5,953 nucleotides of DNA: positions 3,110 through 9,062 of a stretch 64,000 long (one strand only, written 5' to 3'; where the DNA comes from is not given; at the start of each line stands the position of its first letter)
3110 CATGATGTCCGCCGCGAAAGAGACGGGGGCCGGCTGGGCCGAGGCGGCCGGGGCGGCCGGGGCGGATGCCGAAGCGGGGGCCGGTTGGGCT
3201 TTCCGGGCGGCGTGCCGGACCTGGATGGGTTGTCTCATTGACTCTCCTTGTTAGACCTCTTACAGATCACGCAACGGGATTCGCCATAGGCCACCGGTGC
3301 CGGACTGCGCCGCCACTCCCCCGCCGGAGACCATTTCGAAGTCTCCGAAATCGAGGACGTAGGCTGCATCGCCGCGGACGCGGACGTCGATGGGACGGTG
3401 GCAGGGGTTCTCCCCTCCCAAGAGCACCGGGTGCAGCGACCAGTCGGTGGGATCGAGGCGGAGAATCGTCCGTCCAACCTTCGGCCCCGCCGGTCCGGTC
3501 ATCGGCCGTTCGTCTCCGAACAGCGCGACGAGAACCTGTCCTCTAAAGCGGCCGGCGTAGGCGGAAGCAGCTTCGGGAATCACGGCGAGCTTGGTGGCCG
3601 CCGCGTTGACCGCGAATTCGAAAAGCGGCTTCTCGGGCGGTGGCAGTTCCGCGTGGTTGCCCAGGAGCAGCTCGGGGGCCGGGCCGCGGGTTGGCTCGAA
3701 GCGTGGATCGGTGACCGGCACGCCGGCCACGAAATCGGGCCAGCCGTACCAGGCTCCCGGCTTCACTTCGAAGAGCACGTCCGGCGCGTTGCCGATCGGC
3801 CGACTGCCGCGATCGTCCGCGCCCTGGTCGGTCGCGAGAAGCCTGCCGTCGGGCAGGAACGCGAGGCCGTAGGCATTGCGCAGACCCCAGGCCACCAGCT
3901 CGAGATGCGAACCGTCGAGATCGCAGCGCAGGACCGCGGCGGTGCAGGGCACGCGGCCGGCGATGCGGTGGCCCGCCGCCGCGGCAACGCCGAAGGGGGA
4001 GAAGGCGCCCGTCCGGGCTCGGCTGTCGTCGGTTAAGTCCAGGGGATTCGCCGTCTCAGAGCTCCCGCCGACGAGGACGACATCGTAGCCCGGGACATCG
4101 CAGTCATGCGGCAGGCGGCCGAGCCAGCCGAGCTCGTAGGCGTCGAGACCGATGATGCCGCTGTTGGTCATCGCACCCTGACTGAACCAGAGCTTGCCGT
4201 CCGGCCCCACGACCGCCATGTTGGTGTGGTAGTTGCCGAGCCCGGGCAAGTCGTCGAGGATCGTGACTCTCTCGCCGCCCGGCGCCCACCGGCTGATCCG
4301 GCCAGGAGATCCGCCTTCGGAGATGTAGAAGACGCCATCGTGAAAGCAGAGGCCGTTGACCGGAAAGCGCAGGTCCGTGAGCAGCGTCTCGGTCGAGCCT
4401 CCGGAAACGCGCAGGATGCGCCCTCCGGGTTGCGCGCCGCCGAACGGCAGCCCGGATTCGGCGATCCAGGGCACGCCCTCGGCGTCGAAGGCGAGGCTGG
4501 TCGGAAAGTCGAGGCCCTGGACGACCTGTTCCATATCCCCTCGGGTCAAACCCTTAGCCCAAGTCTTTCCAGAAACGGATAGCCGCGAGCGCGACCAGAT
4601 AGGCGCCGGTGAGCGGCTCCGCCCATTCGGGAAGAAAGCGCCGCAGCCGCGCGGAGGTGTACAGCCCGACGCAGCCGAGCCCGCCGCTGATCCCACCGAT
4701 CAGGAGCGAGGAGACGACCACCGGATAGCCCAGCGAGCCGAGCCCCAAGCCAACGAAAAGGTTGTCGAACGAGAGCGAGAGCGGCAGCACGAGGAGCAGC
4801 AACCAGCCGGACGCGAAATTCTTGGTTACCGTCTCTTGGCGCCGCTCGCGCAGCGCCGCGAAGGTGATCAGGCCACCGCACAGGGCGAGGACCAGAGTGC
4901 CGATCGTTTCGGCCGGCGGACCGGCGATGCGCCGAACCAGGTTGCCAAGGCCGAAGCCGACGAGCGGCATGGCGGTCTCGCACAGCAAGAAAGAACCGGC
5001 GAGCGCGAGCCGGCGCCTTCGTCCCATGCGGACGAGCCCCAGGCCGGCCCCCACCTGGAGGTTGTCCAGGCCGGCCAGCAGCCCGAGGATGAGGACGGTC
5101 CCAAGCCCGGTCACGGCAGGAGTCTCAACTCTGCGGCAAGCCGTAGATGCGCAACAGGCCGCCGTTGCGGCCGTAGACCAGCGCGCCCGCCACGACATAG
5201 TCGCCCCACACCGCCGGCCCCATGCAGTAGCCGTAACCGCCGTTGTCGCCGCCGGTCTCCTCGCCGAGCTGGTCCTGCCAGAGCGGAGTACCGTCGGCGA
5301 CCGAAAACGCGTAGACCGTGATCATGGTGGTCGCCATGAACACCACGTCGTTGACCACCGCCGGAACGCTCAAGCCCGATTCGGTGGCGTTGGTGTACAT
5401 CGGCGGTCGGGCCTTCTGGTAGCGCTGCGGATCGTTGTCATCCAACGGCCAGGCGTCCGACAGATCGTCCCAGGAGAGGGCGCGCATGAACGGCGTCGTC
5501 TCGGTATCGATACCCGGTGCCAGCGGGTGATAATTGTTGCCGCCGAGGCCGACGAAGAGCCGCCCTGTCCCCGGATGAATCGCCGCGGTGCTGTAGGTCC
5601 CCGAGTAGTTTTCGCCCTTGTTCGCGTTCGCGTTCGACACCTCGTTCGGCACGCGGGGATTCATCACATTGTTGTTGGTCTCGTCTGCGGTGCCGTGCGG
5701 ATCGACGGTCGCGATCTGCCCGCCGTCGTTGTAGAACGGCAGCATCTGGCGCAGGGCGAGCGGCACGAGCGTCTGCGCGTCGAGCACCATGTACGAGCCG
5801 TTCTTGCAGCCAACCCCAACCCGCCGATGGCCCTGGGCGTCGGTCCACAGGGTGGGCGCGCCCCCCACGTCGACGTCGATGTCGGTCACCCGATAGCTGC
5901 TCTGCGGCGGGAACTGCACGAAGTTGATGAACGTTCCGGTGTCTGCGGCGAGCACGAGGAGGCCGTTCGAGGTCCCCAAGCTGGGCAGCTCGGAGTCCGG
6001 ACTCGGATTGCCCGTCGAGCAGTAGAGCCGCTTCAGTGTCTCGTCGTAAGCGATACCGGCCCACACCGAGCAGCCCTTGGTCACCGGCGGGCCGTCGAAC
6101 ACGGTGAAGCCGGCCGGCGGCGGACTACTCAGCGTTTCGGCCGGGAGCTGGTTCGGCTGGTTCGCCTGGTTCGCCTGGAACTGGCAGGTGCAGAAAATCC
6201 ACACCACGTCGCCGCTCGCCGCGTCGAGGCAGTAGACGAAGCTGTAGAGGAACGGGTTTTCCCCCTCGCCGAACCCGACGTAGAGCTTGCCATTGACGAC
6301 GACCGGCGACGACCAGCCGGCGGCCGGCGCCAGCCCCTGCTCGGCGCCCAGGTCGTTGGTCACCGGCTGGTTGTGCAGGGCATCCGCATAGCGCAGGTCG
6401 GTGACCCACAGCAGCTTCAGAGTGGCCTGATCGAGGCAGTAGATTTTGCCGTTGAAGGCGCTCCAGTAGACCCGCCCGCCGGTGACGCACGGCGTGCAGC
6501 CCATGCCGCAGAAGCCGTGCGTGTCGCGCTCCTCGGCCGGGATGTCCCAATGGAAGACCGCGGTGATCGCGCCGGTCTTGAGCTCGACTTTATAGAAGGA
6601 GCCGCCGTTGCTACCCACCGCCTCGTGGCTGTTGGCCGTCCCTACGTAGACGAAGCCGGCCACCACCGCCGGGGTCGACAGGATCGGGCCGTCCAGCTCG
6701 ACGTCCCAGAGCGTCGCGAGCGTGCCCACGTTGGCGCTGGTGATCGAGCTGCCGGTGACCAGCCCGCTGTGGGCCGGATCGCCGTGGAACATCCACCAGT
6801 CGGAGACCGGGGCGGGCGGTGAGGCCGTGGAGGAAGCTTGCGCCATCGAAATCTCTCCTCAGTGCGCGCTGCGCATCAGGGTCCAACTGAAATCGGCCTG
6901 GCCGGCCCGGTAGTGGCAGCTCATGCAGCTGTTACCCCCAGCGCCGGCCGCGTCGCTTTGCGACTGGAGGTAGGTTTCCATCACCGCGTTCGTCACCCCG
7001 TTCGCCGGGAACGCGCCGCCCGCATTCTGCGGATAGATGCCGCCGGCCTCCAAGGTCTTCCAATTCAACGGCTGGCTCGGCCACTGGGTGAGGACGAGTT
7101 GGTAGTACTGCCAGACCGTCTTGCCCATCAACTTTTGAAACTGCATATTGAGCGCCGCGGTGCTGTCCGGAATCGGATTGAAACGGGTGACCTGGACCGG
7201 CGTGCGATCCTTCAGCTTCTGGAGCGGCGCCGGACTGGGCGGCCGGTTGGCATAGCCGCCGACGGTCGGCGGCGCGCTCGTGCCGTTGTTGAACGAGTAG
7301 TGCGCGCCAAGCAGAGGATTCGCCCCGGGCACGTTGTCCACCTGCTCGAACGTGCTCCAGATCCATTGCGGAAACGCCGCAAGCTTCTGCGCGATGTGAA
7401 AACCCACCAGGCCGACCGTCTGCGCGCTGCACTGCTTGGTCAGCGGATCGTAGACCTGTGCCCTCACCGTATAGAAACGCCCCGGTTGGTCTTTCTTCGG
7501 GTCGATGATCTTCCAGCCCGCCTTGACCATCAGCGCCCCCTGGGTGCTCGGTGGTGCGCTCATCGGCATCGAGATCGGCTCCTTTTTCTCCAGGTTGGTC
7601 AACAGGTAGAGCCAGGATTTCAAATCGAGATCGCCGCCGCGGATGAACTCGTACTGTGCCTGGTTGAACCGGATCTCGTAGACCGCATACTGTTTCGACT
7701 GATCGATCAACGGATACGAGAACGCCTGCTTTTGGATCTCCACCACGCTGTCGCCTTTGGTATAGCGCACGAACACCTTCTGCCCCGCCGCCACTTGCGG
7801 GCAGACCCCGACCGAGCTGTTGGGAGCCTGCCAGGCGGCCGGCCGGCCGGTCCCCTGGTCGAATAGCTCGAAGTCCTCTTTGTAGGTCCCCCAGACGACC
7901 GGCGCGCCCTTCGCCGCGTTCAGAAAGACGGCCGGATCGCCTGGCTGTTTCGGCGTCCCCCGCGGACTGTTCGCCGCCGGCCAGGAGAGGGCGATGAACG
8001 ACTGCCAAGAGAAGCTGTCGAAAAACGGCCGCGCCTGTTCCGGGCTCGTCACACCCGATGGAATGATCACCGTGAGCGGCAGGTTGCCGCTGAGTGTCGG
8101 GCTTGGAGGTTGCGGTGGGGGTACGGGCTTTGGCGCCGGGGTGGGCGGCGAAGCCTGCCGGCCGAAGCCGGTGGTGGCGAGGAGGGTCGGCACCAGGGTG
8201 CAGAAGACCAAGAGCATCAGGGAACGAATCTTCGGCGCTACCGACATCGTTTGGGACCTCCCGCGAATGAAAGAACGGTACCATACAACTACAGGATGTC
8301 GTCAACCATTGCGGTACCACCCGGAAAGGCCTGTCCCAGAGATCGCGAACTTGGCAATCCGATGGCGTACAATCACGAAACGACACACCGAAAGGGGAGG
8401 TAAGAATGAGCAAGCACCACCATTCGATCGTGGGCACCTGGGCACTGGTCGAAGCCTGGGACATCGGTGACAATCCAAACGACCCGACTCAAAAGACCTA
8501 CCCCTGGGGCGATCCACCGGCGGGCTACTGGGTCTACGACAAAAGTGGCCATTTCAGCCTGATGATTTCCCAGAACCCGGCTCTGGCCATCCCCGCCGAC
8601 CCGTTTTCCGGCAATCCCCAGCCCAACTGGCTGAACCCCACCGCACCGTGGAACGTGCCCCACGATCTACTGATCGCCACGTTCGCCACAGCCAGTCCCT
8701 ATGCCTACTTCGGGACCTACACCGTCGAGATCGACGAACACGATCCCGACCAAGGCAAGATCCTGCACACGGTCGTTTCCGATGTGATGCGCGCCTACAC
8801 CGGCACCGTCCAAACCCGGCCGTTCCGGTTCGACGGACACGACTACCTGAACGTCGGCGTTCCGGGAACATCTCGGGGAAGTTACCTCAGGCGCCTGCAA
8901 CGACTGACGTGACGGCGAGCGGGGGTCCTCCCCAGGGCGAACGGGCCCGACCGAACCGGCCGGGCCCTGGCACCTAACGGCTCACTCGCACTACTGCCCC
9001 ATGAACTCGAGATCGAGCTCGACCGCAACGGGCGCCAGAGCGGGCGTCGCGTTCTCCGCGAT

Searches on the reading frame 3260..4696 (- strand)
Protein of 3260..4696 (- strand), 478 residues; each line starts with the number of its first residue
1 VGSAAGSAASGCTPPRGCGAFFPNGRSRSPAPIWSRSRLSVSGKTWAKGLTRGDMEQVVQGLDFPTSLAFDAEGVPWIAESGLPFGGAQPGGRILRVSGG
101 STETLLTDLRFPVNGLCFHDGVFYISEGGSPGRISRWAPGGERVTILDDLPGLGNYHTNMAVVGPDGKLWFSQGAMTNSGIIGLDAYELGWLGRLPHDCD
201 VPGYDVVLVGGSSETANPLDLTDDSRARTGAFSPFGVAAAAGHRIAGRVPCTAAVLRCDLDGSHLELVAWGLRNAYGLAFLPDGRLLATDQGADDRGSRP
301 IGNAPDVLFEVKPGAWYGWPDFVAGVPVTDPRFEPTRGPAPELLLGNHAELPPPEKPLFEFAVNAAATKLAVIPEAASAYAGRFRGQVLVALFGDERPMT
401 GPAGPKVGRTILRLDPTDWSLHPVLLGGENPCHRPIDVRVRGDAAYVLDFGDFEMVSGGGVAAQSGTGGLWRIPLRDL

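Call 14: search_protein_families(library=pfam, proteins=[window:3260-4696:-], max_evalue=0.0001)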
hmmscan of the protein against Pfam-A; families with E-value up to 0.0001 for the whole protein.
window:3260-4696:- (478 aa): 1 family
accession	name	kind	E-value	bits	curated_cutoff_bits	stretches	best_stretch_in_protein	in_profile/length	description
PF07995.17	GSDH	-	1.7e-05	24.7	25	1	264-326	172-226/332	Glucose / Sorbosone dehydrogenase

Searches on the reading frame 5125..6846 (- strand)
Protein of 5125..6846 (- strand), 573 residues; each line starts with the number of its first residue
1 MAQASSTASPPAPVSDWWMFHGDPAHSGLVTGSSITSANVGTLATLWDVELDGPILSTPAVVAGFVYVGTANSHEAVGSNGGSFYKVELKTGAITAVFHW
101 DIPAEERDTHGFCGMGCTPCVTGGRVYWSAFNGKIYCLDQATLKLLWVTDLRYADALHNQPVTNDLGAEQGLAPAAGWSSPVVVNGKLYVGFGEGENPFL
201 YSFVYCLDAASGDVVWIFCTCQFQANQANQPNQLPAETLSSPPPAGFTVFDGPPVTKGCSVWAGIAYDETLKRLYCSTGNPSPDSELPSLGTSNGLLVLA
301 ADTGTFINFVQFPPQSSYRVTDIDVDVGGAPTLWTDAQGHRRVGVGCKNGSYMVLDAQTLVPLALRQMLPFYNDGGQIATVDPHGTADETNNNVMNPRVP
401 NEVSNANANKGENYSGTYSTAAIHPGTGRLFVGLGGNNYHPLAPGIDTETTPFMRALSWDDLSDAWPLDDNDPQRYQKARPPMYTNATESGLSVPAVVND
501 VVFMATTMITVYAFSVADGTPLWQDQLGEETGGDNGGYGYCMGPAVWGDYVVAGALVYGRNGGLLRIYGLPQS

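Call 14: search_protein_families(library=pfam, proteins=[window:5125-6846:-], max_evalue=0.0001)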
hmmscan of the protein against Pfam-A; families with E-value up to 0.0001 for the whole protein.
window:5125-6846:- (573 aa): 3 families
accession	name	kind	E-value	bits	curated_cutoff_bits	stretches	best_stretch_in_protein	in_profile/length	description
PF01011.28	PQQ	-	4.5e-15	55.8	26.7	0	181-362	166-334/595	Glucose/ethanol/alcohol dehydrogenase, beta-propeller domain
PF13360.13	PQQ_2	-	3.5e-14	53.5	27.6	1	37-216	7-142/233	Outer membrane protein assembly factor BamB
PF13570.13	Beta-prop_ACSF4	-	4.8e-11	43.1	133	0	76-152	65-132/329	Beta-alanine-activating enzyme, beta-propeller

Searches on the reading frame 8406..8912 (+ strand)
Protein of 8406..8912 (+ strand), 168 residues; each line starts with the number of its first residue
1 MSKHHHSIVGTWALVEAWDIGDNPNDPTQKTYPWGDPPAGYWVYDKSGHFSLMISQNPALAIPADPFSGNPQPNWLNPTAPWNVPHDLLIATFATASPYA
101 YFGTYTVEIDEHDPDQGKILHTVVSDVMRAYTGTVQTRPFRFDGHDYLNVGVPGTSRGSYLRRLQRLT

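Call 82: search_protein_families(library=pfam, proteins=[window:8406-8912:+], max_evalue=0.001)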
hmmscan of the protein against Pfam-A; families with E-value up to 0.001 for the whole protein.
window:8406-8912:+ (168 aa): 1 family
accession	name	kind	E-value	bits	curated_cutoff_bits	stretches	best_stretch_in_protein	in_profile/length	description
PF13924.12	Lipocalin_5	-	9.9e-12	45.4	25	1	9-147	1-114/142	Lipocalin-like domain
